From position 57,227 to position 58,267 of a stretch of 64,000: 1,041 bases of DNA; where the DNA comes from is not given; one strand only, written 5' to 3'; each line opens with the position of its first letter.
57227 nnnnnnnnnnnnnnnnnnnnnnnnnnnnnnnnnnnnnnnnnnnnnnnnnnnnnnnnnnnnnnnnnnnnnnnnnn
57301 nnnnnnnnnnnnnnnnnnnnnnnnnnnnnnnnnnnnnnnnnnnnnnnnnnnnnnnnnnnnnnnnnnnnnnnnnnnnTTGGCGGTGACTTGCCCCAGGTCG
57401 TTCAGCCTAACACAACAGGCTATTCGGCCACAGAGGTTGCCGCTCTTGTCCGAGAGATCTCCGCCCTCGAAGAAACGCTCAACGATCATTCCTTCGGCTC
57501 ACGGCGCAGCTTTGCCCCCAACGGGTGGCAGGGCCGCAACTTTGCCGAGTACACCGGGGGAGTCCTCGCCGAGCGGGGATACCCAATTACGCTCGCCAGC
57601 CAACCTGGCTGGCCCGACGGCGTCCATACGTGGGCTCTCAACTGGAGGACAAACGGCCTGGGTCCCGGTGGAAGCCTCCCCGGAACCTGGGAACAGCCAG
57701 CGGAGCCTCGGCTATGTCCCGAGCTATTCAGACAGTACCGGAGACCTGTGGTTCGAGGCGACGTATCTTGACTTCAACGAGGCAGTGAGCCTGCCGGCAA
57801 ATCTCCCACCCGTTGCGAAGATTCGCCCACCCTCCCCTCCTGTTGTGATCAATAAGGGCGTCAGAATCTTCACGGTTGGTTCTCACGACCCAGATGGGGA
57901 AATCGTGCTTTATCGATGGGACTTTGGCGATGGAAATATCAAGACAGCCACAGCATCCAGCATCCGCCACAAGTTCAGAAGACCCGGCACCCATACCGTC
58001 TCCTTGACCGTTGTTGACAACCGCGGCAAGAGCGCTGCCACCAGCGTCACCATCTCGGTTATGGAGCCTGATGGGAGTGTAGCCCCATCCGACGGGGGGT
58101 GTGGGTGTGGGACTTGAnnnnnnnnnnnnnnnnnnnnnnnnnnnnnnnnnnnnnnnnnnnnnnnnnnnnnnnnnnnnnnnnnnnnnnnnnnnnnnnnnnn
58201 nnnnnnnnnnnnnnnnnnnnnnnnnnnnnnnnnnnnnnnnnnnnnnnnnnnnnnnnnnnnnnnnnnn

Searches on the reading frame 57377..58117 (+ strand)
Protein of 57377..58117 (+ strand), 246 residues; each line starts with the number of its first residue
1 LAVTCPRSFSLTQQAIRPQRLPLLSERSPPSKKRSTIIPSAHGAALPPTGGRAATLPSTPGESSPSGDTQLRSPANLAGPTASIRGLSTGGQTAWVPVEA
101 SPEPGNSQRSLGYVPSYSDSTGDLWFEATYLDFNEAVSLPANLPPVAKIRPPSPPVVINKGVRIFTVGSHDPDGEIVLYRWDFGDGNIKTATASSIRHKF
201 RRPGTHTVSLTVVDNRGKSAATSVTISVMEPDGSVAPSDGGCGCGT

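Call 3: search_protein_families(library=pfam, proteins=[window:57377-58117:+], max_evalue=1)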
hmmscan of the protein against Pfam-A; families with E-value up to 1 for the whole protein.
window:57377-58117:+ (246 aa): 6 families
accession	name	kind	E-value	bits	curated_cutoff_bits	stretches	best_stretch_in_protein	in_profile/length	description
PF18911.6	PKD_4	-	2.5e-17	63.1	27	1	144-223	3-79/85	PKD domain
PF00801.26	PKD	-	8.4e-16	58.2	23.5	1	156-224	11-77/80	PKD domain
PF22352.2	K319L-like_PKD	-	1.4e-06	28.6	27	1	167-228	19-84/84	K319L-like, PKD domain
PF24107.1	DUF7382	-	0.081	13.2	27.4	1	202-222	16-36/65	Domain of unknown function (DUF7382)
PF18981.6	InlK_D3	-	0.12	12.9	25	1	199-228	45-75/75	Internalin K domain (D3/D4)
PF06832.18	BiPBP_C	-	0.15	12.4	26.8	1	189-224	55-88/90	Penicillin-Binding Protein C-terminus Family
